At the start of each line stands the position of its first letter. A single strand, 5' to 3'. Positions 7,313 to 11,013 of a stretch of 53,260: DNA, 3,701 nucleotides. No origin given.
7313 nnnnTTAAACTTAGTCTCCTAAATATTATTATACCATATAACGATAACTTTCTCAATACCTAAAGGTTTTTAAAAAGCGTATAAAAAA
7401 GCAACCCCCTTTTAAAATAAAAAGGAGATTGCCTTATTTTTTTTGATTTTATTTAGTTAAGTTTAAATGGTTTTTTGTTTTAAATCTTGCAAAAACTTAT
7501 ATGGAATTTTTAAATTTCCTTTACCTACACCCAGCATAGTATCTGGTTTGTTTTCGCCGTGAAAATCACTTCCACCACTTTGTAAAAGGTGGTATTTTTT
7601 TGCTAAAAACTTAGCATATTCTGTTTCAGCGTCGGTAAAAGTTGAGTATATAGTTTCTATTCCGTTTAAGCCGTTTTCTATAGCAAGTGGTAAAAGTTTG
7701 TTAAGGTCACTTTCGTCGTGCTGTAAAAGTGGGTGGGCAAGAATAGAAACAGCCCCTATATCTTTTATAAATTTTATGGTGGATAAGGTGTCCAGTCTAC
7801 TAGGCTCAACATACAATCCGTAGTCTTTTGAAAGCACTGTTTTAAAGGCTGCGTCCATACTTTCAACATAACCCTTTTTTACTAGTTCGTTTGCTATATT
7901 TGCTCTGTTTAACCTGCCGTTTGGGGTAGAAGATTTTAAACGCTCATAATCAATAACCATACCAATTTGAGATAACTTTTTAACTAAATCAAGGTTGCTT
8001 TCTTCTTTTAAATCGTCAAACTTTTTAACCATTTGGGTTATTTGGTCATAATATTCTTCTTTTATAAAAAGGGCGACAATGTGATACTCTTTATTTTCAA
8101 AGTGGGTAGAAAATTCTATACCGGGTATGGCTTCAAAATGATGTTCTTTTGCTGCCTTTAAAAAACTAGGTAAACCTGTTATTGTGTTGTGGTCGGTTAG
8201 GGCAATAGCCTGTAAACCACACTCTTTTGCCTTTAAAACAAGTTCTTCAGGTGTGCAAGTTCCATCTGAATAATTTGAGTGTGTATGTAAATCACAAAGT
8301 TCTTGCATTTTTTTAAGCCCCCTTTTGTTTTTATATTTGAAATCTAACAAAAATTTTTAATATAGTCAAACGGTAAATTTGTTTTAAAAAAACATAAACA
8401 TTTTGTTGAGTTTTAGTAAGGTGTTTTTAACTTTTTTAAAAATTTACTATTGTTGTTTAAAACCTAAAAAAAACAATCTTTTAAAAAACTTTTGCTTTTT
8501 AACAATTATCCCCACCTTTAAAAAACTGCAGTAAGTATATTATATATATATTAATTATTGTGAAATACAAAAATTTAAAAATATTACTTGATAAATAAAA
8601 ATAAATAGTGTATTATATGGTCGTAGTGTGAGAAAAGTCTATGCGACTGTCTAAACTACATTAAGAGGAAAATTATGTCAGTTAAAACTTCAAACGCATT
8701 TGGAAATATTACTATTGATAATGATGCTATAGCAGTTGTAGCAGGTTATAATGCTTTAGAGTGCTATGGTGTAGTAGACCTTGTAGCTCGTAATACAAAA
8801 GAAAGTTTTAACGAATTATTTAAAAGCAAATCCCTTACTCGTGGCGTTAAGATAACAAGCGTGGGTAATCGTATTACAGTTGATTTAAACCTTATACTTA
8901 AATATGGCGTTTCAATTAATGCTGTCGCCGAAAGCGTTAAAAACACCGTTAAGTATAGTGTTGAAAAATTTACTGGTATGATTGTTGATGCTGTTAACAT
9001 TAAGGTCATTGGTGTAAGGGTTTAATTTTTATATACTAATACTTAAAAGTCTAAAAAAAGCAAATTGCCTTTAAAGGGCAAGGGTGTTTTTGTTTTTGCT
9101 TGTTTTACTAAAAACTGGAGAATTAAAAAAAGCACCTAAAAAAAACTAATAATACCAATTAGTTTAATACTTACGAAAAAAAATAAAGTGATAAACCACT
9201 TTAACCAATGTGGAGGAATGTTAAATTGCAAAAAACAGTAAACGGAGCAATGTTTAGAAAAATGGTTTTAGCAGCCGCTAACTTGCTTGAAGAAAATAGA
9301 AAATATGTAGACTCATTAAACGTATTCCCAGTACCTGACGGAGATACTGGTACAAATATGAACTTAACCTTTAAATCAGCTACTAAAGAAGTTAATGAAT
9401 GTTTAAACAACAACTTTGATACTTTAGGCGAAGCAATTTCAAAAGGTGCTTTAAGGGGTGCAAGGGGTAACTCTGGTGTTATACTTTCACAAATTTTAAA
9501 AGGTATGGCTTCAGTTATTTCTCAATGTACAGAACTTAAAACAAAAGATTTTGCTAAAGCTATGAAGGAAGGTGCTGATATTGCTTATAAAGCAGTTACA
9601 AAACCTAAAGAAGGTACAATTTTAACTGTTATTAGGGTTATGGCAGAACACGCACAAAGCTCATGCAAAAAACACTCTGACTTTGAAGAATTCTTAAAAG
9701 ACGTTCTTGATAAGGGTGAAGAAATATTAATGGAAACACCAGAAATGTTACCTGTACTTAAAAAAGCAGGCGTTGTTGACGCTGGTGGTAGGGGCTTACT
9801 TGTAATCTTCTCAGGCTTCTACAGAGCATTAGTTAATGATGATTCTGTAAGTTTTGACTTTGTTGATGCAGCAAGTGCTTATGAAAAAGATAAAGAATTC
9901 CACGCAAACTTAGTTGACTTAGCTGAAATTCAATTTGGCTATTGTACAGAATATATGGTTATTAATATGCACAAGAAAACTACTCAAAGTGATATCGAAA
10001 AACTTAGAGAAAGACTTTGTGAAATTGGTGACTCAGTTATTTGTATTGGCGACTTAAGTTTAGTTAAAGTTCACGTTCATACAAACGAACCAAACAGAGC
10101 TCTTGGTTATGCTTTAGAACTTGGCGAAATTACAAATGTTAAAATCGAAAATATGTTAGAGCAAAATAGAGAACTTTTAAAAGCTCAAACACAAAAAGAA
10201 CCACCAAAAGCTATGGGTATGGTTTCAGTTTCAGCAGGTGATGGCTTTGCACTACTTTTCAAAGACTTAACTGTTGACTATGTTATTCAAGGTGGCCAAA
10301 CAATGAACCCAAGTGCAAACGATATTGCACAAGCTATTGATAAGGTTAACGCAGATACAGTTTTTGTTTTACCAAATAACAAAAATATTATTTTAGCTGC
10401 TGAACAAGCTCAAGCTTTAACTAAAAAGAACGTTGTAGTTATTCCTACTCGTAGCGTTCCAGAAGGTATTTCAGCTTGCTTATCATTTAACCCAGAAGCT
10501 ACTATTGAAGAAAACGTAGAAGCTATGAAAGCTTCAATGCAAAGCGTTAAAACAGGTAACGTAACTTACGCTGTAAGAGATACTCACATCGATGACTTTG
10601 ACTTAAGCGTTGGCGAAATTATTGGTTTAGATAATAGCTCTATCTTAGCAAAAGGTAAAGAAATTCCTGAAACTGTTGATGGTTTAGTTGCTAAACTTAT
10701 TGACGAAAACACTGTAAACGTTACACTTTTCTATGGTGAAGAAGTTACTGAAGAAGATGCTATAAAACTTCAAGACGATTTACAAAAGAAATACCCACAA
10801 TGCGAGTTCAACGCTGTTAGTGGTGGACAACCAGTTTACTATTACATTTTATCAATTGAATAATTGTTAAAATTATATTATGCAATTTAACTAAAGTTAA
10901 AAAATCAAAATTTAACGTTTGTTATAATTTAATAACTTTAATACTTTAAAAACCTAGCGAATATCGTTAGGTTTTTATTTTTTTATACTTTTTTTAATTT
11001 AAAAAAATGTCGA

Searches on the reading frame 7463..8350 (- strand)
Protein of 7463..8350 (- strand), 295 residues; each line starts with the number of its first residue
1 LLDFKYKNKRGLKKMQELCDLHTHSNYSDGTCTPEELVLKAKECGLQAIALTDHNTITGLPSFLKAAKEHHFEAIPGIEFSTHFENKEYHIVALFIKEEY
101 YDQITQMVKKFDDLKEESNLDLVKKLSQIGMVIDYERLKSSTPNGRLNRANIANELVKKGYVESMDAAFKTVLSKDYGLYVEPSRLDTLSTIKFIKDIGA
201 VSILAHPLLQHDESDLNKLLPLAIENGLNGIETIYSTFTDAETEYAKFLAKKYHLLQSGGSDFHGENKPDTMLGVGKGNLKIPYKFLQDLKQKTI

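Call 15: search_protein_families(library=ncbifam, proteins=[window:7463-8350:-], max_evalue=0.001)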
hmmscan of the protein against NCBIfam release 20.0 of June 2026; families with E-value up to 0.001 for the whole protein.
window:7463-8350:- (295 aa): 22 families
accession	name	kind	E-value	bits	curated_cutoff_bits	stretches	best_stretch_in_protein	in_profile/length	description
NF047791.1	RNaseRnm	equivalog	6.5e-43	147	375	1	18-266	2-252/275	RNase RNM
NF041577.1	nside_bi_sphtase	equivalog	1.4e-41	142.4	400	1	19-274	4-260/276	3',5'-nucleoside bisphosphate phosphatase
NF041661.1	Cycl_ph_dihydrol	equivalog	1.3e-23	83.6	500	1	20-266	1-246/259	phosphoribosyl 1,2-cyclic phosphate 1,2-diphosphodiesterase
NF038032.1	CehA_McbA_metalo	domain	1.1e-19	71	80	1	19-103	5-86/315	CehA/McbA family metallohydrolase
NF004225.0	PRK05672.1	subfamily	1.4e-14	53.1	939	1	15-110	3-101/1047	error-prone DNA polymerase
NF045780.1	TrlF_fam_ATP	equivalog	4.3e-13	48.9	350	1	19-116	8-117/944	TrlF family AAA-like ATPase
TIGR00594.1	polc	superfamily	7e-12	44.2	434.35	1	20-105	3-99/1022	DNA polymerase III subunit alpha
NF005298.0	PRK06826.1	equivalog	2.9e-11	41.8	1260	1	15-109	2-108/1151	DNA polymerase III subunit alpha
NF001688.0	PRK00448.1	equivalog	9.5e-11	40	873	1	16-87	336-409/1445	PolC-type DNA polymerase III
NF004226.0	PRK05673.1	equivalog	1.6e-10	39.5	1002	1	17-89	5-87/1146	DNA polymerase III subunit alpha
NF004981.0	PRK06361.1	equivalog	4.5e-10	39.2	117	1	19-71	2-56/217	histidinol phosphate phosphatase domain-containing protein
TIGR01405.1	polC_Gram_pos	equivalog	2.7e-09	35.3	1043.45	1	13-82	100-170/1211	DNA polymerase III subunit alpha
NF005516.0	PRK07135.1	equivalog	8.2e-09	34.2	1084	1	15-146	1-127/974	DNA polymerase III DnaE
NF005377.0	PRK06920.1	equivalog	2.6e-08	32.2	1806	1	21-104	6-93/1108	DNA polymerase III subunit alpha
NF005582.0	PRK07279.1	equivalog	2.3e-07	29.3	1279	1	20-139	4-124/1033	DNA polymerase III subunit alpha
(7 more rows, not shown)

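Call 16: search_protein_families(library=pfam, proteins=[window:7463-8350:-], max_evalue=0.001)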
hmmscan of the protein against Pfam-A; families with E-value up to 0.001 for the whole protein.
window:7463-8350:- (295 aa): 1 family
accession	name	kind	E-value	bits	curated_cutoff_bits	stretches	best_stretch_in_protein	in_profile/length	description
PF02811.25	PHP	-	5.6e-23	82.5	26.4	1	20-176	1-156/164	PHP domain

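Call 24: find_homologous_proteins(query=window:7463-8350:-)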
Query window:7463-8350:- (295 aa): 6073 proteins with E <= 0.001 among 8000 candidates; the best 120 are listed.
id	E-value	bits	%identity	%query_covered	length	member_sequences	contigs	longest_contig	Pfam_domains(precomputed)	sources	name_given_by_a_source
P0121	3.8e-183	625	100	95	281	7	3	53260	PF02811.27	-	-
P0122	7.3e-157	539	86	94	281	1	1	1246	PF02811.27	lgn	-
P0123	1.8e-149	515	81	94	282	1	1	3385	PF02811.27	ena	-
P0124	4.1e-126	438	71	95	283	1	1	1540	PF02811.27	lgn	-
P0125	8.4e-124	431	70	95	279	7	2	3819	PF02811.27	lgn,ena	-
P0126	9.4e-121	421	69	95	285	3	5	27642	PF02811.27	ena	-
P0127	1.0e-119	417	68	95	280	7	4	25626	PF02811.27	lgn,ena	-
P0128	3.5e-112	393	64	94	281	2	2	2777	PF02811.27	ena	-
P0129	6.7e-111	388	64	94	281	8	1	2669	PF02811.27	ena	-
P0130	1.8e-110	387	65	94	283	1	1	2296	PF02811.27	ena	-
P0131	1.6e-103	364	61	94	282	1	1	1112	PF02811.27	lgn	-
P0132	7.3e-94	332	54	94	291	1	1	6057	PF02811.27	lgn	-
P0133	3.9e-93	330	57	94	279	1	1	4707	PF02811.27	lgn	-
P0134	5.7e-93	329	52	95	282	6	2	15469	PF02811.27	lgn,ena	-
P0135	2.4e-92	327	56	95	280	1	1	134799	PF02811.27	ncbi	-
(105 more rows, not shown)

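Call 25: find_encoding_contigs(protein=P0121, flank=10000, max_places=10)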
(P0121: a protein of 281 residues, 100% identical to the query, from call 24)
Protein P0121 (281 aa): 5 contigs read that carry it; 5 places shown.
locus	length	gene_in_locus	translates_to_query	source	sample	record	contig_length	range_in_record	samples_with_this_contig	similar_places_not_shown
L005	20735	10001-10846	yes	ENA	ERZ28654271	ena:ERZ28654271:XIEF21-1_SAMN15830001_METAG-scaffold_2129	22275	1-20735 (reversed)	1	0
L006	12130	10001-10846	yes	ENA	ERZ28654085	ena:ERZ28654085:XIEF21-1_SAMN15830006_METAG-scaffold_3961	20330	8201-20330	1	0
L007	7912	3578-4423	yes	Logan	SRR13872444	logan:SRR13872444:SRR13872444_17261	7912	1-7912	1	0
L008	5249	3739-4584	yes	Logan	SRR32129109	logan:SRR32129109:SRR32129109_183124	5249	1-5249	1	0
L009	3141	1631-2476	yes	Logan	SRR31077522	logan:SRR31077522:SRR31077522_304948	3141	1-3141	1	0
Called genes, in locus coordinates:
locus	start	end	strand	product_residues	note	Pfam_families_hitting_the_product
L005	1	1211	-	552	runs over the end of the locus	-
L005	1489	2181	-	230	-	PF02591:Zn_ribbon_9 (weak)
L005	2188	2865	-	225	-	PF12847:Methyltransf_18, PF04816:TrmK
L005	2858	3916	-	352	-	PF00140:Sigma70_r1_2, PF04542:Sigma70_r2, PF04539:Sigma70_r3, PF08281:Sigma70_r4_2 (faint), PF04545:Sigma70_r4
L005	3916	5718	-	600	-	PF01807:Zn_ribbon_DnaG, PF08275:DNAG_N, PF13662:Toprim_4, PF01751:Toprim, PF13155:Toprim_2, PF13362:Toprim_3, PF10410:DnaB_bind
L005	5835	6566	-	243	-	-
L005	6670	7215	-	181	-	-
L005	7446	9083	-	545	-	PF02734:Dak2, PF21645:FakA-like_M, PF13684:FakA-like_C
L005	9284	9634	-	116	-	PF03780:Asp23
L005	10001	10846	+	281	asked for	PF02811:PHP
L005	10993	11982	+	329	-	-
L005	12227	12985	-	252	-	PF00834:Ribul_P_3_epim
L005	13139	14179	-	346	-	PF04055:Radical_SAM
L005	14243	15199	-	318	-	PF00551:Formyl_trans_N, PF02911:Formyl_trans_C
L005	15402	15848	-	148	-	PF01327:Pep_deformylase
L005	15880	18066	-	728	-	PF17764:PriA_3primeBD, PF00270:DEAD, PF04851:ResIII, PF18319:Zn_ribbon_PriA, PF00271:Helicase_C, PF18074:PriA_C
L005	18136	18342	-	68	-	PF01192:RNA_pol_Rpb6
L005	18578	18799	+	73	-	-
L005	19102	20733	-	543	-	?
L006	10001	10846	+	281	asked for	PF02811:PHP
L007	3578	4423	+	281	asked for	PF02811:PHP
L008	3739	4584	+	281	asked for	PF02811:PHP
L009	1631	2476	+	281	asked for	PF02811:PHP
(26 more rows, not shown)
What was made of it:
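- Tried and rejected: The native version was reached instead through the neighbouring PHP gene (calls 24, 25).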

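Call 36: search_protein_families(library=pfam, proteins=[L005:10993-11982:+], max_evalue=0.001)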
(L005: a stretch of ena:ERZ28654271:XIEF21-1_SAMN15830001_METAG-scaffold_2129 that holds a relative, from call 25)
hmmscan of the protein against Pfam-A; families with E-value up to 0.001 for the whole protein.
L005:10993-11982:+ (329 aa): 0 families

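Call 51: search_solved_structures(query=L005:10993-11982:+, max_evalue=1)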
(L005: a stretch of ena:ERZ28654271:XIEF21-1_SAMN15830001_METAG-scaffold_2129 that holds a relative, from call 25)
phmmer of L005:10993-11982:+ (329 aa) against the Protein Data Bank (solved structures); distinct sequences matched with E-value up to 1: 0.

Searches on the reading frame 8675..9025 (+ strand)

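Call 15: search_protein_families(library=ncbifam, proteins=[window:8675-9025:+], max_evalue=0.001)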
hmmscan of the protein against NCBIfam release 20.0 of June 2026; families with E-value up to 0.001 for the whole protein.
window:8675-9025:+ (116 aa): 1 family
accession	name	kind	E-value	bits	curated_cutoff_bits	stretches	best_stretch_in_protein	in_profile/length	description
NF033218.1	anchor_AmaP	equivalog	2.5e-05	24.1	55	1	58-111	113-166/166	alkaline shock response membrane anchor protein AmaP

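Call 16: search_protein_families(library=pfam, proteins=[window:8675-9025:+], max_evalue=0.001)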
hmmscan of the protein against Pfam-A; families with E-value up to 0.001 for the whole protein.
window:8675-9025:+ (116 aa): 1 family
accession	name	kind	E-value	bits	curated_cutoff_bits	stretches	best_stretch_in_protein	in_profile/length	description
PF03780.18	Asp23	-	1.1e-27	97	28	1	10-115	3-108/108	Asp23 family, cell envelope-related function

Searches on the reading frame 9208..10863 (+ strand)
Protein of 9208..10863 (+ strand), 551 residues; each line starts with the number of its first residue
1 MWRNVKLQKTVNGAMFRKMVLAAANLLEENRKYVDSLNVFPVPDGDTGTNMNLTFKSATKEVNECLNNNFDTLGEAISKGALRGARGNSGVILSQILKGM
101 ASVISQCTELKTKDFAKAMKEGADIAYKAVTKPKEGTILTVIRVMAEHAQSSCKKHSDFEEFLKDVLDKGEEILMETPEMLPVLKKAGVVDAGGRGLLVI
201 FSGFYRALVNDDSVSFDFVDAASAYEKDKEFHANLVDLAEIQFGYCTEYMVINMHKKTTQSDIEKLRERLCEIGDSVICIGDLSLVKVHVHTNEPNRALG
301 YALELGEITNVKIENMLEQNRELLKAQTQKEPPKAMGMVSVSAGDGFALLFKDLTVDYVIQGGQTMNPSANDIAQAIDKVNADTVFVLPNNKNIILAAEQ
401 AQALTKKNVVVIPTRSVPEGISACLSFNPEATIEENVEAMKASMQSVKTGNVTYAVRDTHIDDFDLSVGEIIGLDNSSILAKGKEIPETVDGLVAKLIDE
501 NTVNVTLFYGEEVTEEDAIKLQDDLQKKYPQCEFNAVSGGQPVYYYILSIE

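Call 14: find_encoding_contigs(protein=window:9208-10863:+, flank=10000, max_places=10)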
Protein window:9208-10863:+ (551 aa): no gene with exactly this product is on record in the collection.

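Call 15: search_protein_families(library=ncbifam, proteins=[window:9208-10863:+], max_evalue=0.001)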
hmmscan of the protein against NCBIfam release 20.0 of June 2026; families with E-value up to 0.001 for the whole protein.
window:9208-10863:+ (551 aa): 5 families
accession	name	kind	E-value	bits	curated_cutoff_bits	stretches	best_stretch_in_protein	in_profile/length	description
TIGR03599.1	YloV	subfamily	3.3e-188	626.5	396.1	1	16-551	1-530/530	DAK2 domain fusion protein YloV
NF038248.1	FakA_VfrB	equivalog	6.6e-160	533.2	975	1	10-551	2-549/549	fatty acid kinase catalytic subunit FakA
NF011049.0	PRK14479.1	subfamily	9.8e-11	40.9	492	1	9-190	357-540/568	dihydroxyacetone kinase family protein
TIGR02365.1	dha_L_ycgS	equivalog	2.9e-08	33.7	138.3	1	18-180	3-162/196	dihydroxyacetone kinase subunit DhaL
TIGR02361.1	dak_ATP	equivalog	0.00068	18.4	574.95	1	10-132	379-502/583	glycerone kinase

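Call 16: search_protein_families(library=pfam, proteins=[window:9208-10863:+], max_evalue=0.001)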
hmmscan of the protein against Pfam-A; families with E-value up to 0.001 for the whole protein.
window:9208-10863:+ (551 aa): 3 families
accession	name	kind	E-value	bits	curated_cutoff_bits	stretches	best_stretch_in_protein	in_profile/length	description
PF13684.11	FakA-like_C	-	3.8e-80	268.8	23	1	337-551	1-216/216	Fatty acid kinase subunit A-like, C-terminal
PF02734.22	Dak2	-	7.9e-44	150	27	1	41-205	1-173/174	DAK2 domain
PF21645.3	FakA-like_M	-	4.7e-26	90.9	24.9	1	242-322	1-79/80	Fatty acid kinase subunit A-like, middle domain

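Call 30: find_related_loci(query=window:9226-10863:+, collection=genome_contigs, flank=6000)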
Query window:9226-10863:+ (545 aa) in genome_contigs; peptide patterns used: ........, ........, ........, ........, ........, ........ (x = any residue, [..] = any of these).
599 stretches matched a pattern (row limit reached: there are more); 573 encode a relative of the query (tblastn E <= 1e-3); the best 80 are kept; 80 distinct loci.
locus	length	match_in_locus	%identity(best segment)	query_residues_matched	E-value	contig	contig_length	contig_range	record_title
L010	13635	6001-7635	92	1-545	0e+0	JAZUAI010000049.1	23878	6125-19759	MAG: Clostridia bacterium isolate T1900045320_YK20190009.MAGScoT_cleanbin_000022 SGB_6350_k141_682530, whole genome shot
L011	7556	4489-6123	87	1-545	0e+0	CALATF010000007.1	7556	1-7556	MAG TPA_asm: uncultured Clostridia bacterium isolate SRR6425804_bin.130_CONCOCT_v1.1_MAG genome assembly, contig: ERZ176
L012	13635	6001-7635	85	3-545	0e+0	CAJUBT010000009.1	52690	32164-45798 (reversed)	MAG TPA_asm: uncultured Christensenella sp. isolate MGBC128010 genome assembly, contig: MGBC128010.9, whole genome shotg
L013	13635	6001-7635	84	1-545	0e+0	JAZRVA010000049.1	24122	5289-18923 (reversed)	MAG: Clostridia bacterium isolate T1900044954_TA20190008.MAGScoT_cleanbin_000059 SGB_3791_k141_1490988, whole genome sho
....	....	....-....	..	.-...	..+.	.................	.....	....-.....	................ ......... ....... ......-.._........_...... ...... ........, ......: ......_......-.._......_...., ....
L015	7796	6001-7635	74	1-545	0e+0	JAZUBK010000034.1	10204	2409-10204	MAG: Clostridia bacterium isolate T1900045317_YK20190006.MAGScoT_cleanbin_000037 SGB_6316_k141_115364, whole genome shot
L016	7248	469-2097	68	1-545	0e+0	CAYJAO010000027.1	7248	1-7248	MAG TPA_asm: uncultured Lachnospiraceae bacterium isolate ERP122455_co2_253 genome assembly, contig: NODE_3481_length_72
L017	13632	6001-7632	67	1-545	0e+0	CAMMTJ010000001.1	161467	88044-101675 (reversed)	MAG: uncultured Firmicutes bacterium isolate ERR4968593_bin.22_MetaWRAP_v1.1_MAG genome assembly, contig: NODE_42_length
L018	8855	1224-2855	65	1-545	0e+0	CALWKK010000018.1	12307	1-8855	MAG: uncultured Clostridia bacterium isolate BRZ_K__bin59 genome assembly, contig: BRZ_K__NODE_9799_length_12307_cov_5.4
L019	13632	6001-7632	66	1-545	0e+0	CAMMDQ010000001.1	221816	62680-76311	MAG: uncultured Firmicutes bacterium isolate ERR4968606_bin.18_MetaWRAP_v1.1_MAG genome assembly, contig: NODE_34_length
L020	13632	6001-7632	66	1-545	0e+0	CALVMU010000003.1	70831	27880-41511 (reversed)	MAG: uncultured Clostridia bacterium isolate BRZ_EH__bin39 genome assembly, contig: BRZ_EH__NODE_652_length_70831_cov_10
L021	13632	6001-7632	66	1-545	0e+0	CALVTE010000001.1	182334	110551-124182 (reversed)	MAG: uncultured Clostridia bacterium isolate BRZ_BP__bin16 genome assembly, contig: BRZ_BP__NODE_119_length_182334_cov_6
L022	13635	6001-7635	65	1-545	0e+0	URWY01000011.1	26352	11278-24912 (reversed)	uncultured Firmicutes bacterium isolate UMGS1429 genome assembly, contig: NODE_616_length_26352_cov_4.987147, whole geno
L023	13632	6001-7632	65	1-545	0e+0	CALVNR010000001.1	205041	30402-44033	MAG: uncultured Clostridia bacterium isolate BRZ_QS__bin44 genome assembly, contig: BRZ_QS__NODE_30_length_205041_cov_19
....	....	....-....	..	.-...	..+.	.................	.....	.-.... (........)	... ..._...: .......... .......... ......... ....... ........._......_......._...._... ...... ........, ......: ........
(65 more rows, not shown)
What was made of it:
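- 6837..53260 (.): Clostridia (Christensenellales-like) chromosome segment of 46,424 bp. It carries a PHP phosphoesterase, asp23, fakA/yloV, dnaG, rpoD, trmK, a V-ATPase operon, PFOR, truA, rplM, rpsI, glf and a large SRP RNA (50836-51099, -). MAG (call 30).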

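Call 31: find_encoding_contigs(protein=window:9226-10863:+, flank=10000, max_places=10)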
Protein window:9226-10863:+ (545 aa): no gene with exactly this product is on record in the collection.
